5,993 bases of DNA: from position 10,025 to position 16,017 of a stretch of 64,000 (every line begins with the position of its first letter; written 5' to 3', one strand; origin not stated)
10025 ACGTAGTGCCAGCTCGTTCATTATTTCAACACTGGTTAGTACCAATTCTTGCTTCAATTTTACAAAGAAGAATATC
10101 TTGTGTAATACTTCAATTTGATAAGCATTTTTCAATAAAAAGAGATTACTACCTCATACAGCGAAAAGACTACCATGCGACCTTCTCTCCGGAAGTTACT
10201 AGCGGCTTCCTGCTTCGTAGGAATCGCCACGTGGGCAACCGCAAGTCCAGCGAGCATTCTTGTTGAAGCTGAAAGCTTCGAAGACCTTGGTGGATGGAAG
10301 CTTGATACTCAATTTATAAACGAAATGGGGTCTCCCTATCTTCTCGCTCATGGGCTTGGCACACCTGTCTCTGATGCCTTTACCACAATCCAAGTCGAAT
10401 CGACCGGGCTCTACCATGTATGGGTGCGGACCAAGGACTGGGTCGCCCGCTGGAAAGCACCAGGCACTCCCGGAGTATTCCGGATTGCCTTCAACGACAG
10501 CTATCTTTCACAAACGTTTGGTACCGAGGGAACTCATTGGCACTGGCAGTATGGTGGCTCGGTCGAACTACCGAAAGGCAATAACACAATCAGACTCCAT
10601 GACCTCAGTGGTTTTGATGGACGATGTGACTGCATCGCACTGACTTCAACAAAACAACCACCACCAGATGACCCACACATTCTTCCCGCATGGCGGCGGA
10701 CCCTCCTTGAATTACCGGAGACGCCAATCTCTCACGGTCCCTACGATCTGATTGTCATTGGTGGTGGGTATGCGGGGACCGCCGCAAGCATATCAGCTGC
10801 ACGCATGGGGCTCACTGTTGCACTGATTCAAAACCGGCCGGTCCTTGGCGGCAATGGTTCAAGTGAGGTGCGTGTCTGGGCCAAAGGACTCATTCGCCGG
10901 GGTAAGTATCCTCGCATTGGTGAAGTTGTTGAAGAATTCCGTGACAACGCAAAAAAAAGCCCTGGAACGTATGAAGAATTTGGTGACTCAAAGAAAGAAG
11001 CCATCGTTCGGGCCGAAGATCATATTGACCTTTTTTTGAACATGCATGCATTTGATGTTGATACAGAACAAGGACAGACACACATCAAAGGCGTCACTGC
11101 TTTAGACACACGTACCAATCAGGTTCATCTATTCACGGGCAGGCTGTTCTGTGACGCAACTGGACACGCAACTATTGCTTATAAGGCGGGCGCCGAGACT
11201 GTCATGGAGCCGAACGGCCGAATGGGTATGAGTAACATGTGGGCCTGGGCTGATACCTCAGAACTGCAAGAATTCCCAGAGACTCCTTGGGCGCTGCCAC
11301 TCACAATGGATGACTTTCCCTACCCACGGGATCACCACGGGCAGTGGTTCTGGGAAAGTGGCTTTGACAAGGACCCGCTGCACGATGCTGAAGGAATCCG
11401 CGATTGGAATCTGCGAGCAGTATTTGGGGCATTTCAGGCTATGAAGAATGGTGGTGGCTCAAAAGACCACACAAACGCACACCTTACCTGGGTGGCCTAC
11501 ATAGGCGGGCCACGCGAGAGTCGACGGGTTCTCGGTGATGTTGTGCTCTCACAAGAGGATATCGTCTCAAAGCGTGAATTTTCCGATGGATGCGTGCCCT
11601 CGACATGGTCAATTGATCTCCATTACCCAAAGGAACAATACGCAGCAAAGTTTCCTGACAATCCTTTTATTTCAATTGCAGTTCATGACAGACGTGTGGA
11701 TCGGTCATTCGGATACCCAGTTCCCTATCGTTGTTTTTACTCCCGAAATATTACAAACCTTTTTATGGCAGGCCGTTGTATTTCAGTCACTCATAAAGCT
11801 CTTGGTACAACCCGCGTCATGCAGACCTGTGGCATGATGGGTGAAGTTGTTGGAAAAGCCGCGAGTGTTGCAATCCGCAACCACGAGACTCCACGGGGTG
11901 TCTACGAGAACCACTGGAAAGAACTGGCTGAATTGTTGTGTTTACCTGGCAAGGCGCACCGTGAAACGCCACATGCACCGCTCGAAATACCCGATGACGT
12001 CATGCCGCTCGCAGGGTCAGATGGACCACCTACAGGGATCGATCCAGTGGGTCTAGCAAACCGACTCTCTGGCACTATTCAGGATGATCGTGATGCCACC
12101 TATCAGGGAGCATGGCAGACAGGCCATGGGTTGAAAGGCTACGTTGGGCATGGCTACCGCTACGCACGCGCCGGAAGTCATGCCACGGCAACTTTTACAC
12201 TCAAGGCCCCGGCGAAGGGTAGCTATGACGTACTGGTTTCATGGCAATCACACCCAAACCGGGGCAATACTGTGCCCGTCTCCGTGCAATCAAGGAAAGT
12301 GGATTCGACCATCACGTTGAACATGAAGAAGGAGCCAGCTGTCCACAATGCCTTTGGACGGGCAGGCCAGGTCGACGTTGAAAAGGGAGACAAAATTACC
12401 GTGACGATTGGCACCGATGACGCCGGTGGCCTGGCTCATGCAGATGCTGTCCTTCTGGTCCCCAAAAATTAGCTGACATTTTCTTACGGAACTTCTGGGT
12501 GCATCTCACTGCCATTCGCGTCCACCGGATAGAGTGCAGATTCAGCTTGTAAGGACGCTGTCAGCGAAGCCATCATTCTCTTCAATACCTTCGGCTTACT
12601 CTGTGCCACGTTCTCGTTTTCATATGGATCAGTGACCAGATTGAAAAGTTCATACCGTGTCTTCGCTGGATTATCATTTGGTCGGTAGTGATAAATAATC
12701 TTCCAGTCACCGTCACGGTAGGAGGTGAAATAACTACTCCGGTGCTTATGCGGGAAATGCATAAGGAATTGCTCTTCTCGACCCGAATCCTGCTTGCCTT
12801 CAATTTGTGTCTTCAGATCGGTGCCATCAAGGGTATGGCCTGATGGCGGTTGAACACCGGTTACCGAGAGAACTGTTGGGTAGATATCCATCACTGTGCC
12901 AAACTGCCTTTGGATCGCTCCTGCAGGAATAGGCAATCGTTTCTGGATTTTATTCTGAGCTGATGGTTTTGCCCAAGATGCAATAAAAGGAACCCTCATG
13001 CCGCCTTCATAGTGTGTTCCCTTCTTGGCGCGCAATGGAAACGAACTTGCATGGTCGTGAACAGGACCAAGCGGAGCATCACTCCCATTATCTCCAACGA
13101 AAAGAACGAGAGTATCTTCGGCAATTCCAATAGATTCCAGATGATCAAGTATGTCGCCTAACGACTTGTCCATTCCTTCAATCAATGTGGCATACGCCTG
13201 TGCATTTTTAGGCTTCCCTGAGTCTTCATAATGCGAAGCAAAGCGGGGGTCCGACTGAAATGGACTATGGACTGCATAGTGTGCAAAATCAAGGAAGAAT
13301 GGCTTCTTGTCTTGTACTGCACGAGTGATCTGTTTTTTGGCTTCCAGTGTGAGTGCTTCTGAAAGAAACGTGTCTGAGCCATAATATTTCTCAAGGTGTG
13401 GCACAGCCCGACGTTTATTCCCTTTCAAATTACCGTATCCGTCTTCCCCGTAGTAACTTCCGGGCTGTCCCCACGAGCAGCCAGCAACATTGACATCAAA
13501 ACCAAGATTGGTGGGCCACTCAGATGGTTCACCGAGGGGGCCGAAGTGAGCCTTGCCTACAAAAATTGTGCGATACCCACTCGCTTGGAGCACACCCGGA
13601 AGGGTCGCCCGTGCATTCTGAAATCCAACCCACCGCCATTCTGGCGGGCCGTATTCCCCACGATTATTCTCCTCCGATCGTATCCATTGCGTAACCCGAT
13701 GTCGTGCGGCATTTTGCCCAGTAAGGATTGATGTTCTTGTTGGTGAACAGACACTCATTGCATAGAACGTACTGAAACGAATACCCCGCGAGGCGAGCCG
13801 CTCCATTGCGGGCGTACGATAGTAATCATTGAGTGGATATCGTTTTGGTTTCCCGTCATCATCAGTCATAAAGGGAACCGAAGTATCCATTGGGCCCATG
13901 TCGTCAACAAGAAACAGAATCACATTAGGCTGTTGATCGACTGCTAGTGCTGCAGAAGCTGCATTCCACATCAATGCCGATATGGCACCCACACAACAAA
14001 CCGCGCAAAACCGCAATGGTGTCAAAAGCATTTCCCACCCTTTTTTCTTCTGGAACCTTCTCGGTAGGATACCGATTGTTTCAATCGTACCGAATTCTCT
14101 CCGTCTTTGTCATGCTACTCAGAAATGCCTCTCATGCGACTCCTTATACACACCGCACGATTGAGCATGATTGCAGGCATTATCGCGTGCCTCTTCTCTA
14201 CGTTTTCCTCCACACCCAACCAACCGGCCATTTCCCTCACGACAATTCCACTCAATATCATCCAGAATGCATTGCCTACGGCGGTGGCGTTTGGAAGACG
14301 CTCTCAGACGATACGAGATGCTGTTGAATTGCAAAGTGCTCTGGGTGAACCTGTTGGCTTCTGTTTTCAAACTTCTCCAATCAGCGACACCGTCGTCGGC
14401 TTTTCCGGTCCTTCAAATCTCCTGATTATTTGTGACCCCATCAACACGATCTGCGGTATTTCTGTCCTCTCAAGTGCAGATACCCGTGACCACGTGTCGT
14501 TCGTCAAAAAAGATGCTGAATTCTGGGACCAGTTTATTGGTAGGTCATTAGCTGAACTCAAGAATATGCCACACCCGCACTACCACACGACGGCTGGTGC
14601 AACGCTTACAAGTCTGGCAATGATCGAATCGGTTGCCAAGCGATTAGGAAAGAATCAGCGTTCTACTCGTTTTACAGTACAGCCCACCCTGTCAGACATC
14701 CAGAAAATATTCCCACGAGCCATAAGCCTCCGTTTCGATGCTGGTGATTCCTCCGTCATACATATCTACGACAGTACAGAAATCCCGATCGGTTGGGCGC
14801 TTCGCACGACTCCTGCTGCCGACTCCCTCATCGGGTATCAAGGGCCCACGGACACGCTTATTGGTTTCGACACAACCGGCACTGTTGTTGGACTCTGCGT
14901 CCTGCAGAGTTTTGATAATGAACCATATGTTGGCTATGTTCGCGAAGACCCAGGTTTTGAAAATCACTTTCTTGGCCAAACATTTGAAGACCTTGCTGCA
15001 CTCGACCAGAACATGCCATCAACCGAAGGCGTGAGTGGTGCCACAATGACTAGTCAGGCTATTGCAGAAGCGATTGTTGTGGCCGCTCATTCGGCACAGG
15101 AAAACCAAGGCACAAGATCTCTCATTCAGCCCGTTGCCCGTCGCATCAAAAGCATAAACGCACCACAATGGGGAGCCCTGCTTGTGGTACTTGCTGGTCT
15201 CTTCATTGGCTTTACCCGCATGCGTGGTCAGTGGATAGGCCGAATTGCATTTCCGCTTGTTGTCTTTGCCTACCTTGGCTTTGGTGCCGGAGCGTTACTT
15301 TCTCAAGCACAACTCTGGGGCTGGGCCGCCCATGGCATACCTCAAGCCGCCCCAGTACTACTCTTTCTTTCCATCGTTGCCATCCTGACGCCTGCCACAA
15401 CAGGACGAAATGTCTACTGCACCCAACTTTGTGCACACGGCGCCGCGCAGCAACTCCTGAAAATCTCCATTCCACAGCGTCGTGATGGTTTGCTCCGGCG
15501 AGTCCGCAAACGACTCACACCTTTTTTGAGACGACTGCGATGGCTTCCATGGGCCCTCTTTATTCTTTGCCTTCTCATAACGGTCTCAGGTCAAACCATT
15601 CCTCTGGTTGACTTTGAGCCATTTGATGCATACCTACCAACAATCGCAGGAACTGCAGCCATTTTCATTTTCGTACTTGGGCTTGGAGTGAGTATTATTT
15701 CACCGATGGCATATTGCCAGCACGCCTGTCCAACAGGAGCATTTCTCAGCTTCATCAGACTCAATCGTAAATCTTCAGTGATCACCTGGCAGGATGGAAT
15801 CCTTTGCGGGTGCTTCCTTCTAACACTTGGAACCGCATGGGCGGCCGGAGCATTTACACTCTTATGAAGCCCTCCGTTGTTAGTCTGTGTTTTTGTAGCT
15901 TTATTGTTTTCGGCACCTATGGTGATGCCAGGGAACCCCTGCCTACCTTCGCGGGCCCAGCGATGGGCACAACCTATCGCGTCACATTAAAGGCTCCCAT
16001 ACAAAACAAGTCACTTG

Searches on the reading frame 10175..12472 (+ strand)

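Call 73: search_protein_families(library=pfam, proteins=[window:10175-12472:+], max_evalue=0.00001)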
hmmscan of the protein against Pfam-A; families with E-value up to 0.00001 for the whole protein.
window:10175-12472:+ (765 aa): 5 families
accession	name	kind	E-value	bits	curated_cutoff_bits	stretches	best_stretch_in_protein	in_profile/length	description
PF12831.13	FAD_oxidored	-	8.7e-65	220.1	27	2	431-584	274-412/416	FAD dependent oxidoreductase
PF25275.1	Golvesin_C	-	2.9e-17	63.4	31.6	1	638-762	8-131/132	Golvesin C-terminal domain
PF00890.30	FAD_binding_2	-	3.1e-06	27.1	20.4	1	191-241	1-46/414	FAD binding domain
PF07992.20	Pyr_redox_2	-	3.8e-06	27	26.1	1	190-307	1-90/291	Pyridine nucleotide-disulphide oxidoreductase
PF01134.28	GIDA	-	5.9e-06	26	22.1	1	191-220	1-30/391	Glucose inhibited division protein A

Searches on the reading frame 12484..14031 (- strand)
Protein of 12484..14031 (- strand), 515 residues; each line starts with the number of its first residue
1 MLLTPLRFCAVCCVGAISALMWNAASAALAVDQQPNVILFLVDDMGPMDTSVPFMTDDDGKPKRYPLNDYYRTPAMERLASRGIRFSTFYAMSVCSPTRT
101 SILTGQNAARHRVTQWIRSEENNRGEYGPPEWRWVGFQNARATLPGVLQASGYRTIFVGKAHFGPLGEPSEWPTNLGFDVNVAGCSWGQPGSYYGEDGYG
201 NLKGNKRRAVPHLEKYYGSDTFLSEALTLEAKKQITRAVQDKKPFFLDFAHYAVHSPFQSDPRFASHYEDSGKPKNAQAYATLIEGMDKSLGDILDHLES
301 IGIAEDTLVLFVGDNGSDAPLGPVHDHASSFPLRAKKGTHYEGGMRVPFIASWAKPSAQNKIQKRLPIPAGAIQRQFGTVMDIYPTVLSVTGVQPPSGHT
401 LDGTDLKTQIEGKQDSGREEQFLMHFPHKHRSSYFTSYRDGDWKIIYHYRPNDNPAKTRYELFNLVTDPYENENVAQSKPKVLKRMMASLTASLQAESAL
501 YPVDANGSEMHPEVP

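Call 74: search_protein_families(library=pfam, proteins=[window:12484-14031:-], max_evalue=0.00001)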
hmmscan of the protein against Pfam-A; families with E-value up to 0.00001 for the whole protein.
window:12484-14031:- (515 aa): 3 families
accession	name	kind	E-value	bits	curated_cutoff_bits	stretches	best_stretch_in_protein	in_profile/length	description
PF00884.28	Sulfatase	-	1.6e-43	149.6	25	1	35-393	1-301/301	Sulfatase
PF16347.10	SGSH_C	-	1.3e-08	35.6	29.3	1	340-493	11-147/154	N-sulphoglucosamine sulphohydrolase, C-terminal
PF01663.27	Phosphodiest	-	4.3e-06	27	23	1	69-318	16-222/342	Type I phosphodiesterase / nucleotide pyrophosphatase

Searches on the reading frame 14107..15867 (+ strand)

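Call 74: search_protein_families(library=pfam, proteins=[window:14107-15867:+], max_evalue=0.00001)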
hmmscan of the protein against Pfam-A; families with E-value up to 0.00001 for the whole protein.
window:14107-15867:+ (586 aa): 2 families
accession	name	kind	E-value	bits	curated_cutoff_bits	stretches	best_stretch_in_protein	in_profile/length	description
PF04205.19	FMN_bind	-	8.7e-12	46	22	1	243-323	1-72/77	FMN-binding domain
PF12801.12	Fer4_5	-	6.8e-10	39.2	22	0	515-555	2-44/48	4Fe-4S binding domain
